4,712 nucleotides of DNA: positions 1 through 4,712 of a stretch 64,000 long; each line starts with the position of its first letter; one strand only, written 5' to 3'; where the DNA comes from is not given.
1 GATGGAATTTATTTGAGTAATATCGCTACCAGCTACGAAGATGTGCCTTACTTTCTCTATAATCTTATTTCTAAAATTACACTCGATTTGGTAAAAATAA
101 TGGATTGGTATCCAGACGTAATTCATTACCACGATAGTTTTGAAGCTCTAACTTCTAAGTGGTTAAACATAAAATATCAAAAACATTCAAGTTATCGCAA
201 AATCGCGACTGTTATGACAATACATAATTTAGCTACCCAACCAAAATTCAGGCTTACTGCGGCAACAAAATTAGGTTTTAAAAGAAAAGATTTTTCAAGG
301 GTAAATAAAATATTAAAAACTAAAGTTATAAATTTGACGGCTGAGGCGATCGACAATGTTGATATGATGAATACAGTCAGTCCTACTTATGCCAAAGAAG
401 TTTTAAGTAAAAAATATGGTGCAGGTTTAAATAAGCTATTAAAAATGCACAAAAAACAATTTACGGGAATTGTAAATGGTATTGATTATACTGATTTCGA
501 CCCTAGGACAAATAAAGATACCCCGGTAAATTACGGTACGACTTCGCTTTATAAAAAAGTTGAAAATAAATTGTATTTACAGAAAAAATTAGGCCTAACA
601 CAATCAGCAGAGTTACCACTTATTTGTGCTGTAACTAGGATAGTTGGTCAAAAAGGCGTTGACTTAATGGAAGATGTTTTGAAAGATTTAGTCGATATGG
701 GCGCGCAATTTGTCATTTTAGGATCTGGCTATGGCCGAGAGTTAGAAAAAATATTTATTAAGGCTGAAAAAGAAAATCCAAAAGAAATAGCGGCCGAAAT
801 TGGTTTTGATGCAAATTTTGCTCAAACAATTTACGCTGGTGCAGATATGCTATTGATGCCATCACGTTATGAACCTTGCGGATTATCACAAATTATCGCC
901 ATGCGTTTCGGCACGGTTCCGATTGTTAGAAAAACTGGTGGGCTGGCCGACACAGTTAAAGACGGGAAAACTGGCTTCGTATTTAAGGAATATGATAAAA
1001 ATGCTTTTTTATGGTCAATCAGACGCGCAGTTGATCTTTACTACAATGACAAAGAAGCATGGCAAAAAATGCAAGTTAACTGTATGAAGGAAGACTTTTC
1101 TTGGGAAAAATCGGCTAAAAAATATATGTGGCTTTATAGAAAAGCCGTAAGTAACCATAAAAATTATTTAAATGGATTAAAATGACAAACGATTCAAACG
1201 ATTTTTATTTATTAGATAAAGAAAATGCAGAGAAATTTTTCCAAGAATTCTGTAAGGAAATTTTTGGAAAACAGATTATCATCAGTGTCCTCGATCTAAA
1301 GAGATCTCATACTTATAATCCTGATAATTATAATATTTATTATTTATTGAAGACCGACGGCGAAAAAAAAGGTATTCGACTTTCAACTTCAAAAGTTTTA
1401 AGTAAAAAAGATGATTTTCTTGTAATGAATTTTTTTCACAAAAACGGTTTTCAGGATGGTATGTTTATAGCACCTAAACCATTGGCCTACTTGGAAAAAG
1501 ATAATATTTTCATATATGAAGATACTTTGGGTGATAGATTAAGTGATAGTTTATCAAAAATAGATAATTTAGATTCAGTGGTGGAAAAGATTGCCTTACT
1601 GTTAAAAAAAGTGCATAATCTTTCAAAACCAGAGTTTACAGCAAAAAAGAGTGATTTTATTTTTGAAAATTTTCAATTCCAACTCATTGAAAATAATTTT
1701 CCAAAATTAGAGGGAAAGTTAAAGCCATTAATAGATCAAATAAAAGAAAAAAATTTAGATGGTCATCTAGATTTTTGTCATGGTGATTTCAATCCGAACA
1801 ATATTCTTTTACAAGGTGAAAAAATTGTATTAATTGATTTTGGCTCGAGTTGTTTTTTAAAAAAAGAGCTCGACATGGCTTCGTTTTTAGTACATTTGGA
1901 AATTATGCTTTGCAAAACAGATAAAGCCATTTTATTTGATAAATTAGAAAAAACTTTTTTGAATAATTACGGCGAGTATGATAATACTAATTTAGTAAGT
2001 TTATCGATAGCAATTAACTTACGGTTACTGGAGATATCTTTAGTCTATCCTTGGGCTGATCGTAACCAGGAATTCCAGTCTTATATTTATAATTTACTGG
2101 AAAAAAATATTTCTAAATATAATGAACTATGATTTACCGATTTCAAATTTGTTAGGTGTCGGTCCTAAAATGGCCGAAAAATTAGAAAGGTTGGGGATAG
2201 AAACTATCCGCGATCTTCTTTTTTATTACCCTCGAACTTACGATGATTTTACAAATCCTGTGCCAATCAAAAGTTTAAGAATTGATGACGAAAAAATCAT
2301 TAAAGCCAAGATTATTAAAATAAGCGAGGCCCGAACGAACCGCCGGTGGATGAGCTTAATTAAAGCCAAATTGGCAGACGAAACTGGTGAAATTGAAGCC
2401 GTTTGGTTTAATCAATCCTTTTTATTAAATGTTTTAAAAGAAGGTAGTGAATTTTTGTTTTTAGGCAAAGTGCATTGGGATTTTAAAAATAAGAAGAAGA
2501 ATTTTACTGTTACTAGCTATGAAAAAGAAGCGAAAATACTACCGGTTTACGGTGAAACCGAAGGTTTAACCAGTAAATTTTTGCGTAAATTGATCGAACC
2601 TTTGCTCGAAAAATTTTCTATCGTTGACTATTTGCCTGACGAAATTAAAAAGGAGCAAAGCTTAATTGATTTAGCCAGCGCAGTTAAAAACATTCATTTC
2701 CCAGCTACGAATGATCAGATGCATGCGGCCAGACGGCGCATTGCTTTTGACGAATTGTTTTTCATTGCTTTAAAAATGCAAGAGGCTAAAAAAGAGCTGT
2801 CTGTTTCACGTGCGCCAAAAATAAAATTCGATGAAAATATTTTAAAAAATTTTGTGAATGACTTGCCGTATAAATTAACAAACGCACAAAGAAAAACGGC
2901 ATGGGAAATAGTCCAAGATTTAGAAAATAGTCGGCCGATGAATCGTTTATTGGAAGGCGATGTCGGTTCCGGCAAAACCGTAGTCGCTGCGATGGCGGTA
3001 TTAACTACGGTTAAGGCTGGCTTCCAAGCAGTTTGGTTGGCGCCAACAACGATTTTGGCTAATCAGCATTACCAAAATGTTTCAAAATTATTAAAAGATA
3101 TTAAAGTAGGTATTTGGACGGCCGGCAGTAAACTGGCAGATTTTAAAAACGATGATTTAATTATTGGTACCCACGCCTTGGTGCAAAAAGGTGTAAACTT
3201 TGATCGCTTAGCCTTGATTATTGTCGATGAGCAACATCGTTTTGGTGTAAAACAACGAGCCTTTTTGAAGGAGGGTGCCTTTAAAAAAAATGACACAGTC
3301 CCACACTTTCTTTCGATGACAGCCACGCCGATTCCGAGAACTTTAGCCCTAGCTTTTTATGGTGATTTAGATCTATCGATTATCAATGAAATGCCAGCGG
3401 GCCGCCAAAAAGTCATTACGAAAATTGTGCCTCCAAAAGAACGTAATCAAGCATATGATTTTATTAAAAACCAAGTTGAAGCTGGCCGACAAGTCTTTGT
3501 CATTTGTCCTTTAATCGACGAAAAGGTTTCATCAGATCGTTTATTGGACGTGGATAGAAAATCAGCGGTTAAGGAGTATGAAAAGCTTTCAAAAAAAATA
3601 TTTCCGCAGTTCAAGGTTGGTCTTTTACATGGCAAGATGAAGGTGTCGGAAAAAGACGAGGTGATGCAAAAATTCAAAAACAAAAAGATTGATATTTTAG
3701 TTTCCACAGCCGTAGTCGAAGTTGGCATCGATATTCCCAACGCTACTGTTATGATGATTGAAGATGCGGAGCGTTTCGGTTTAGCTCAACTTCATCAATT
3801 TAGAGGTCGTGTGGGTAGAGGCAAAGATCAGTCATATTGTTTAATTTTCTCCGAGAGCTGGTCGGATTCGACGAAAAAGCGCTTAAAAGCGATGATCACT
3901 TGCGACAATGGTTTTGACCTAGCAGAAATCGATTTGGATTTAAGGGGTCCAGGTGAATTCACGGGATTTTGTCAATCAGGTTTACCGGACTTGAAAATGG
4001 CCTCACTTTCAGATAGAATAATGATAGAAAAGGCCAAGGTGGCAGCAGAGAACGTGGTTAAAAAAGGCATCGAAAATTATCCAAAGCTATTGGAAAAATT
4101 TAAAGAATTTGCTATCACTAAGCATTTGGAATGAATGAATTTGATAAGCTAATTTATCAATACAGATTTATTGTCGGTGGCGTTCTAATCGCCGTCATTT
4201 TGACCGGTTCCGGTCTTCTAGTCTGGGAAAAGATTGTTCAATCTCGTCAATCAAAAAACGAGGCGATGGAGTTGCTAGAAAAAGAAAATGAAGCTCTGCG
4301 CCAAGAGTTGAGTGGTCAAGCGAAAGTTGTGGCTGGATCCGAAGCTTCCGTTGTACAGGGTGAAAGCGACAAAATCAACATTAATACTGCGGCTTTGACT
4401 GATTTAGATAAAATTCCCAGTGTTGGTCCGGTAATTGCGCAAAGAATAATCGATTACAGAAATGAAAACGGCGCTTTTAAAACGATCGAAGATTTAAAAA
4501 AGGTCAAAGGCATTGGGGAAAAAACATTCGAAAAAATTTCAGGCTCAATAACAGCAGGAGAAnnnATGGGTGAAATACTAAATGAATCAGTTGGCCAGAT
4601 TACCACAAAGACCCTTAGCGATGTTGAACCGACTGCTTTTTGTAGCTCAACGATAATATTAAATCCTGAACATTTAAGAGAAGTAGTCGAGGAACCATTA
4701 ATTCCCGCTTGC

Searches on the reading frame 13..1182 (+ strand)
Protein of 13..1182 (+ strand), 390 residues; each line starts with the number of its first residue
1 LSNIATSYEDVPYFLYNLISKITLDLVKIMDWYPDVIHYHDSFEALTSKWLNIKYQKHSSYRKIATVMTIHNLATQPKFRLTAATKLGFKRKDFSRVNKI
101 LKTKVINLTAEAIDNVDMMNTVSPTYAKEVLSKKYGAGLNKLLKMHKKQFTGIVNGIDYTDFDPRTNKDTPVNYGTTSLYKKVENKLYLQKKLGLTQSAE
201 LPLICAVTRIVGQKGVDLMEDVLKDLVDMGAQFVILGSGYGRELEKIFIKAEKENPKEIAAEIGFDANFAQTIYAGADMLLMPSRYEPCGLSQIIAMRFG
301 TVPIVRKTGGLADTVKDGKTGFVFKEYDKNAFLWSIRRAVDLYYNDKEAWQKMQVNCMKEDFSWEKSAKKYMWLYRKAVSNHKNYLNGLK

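Call 32: search_protein_families(library=pfam, proteins=[window:13-1182:+], max_evalue=0.001)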
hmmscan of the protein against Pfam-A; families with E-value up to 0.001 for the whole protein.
window:13-1182:+ (390 aa): 3 families
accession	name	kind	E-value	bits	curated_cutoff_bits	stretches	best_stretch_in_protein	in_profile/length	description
PF08323.17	Glyco_transf_5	-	6.1e-28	98.6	22.7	1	17-144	112-238/239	Starch synthase catalytic domain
PF00534.26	Glycos_transf_1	-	1.9e-20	73.5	26.4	1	201-343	15-159/172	Glycosyl transferases group 1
PF13692.12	Glyco_trans_1_4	-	2.2e-15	57.6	27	1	202-339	2-139/142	Glycosyl transferases group 1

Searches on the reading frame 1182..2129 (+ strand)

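Call 32: search_protein_families(library=pfam, proteins=[window:1182-2129:+], max_evalue=0.001)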
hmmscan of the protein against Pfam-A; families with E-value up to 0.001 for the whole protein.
window:1182-2129:+ (316 aa): 4 families
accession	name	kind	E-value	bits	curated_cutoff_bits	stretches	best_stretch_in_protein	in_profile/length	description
PF01636.29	APH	-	3.8e-09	37.1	23.2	1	81-225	43-199/239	Phosphotransferase enzyme family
PF01633.27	Choline_kinase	-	1.1e-08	35.2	29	1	132-241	87-209/300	Choline/ethanolamine kinase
PF19974.5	TCAD9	-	9.2e-06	25.5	40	1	192-222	293-323/429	Ternary complex associated domain 9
PF02958.26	EcKL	-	0.00043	20.1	22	1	165-237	184-262/294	Ecdysteroid kinase-like family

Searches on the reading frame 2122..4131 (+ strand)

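Call 32: search_protein_families(library=pfam, proteins=[window:2122-4131:+], max_evalue=0.001)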
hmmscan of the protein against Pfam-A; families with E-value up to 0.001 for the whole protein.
window:2122-4131:+ (670 aa): 9 families
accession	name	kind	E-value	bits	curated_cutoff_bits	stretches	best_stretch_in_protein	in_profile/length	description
PF17191.10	RecG_wedge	-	4.6e-26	91.8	23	1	10-159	5-156/162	RecG wedge domain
PF00270.35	DEAD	-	1.6e-21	77.2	26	1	273-407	15-163/167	DEAD/DEAH box helicase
PF00271.37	Helicase_C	-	2e-21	76.8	23.5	1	456-567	16-109/110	Helicase conserved C-terminal domain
PF04851.21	ResIII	-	1.9e-12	47.8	22.5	1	251-403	3-162/164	Type III restriction enzyme, res subunit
PF19833.4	RecG_dom3_C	-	8.4e-08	32.6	26.8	1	595-648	2-57/87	ATP-dependent DNA helicase RecG, domain 3, C-terminal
PF22590.2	Cas3-like_C_2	-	5.4e-06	27.1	27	1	481-567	14-104/106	CRISPR-associated nuclease/helicase Cas3, C-terminal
PF11798.14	IMS_HHH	-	0.00021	21.7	24.4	1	3-26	9-32/32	IMS family HHH motif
PF01336.31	tRNA_anti-codon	-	0.00033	21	27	1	74-134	12-73/75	OB-fold nucleic acid binding domain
PF13604.12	AAA_30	-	0.00043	20.5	27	1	262-390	8-116/191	AAA domain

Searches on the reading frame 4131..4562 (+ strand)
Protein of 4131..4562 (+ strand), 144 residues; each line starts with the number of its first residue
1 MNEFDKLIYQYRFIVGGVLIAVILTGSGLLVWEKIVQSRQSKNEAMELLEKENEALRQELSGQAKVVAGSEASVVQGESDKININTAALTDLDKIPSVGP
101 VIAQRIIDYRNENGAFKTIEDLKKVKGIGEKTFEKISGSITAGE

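Call 32: search_protein_families(library=pfam, proteins=[window:4131-4562:+], max_evalue=0.001)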
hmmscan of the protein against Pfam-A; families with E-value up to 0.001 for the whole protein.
window:4131-4562:+ (144 aa): 6 families
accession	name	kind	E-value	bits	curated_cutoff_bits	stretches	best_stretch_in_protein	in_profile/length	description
PF12836.13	HHH_3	-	7.3e-25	87.3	27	1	79-141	3-65/65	Helix-hairpin-helix motif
PF00633.29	HHH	-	1.1e-11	44.4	24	1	112-136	3-27/30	Helix-hairpin-helix motif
PF14520.12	HHH_5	-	4.8e-06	27.4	27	1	91-136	3-51/57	Helix-hairpin-helix domain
PF12826.13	HHH_2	-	1e-05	26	27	0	83-113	28-58/64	Helix-hairpin-helix motif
PF14716.13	HHH_8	-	0.00017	22.3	30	0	116-141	44-69/73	Helix-hairpin-helix domain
PF14579.12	HHH_6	-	0.00024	21.7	25.6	0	92-134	27-72/90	Helix-hairpin-helix motif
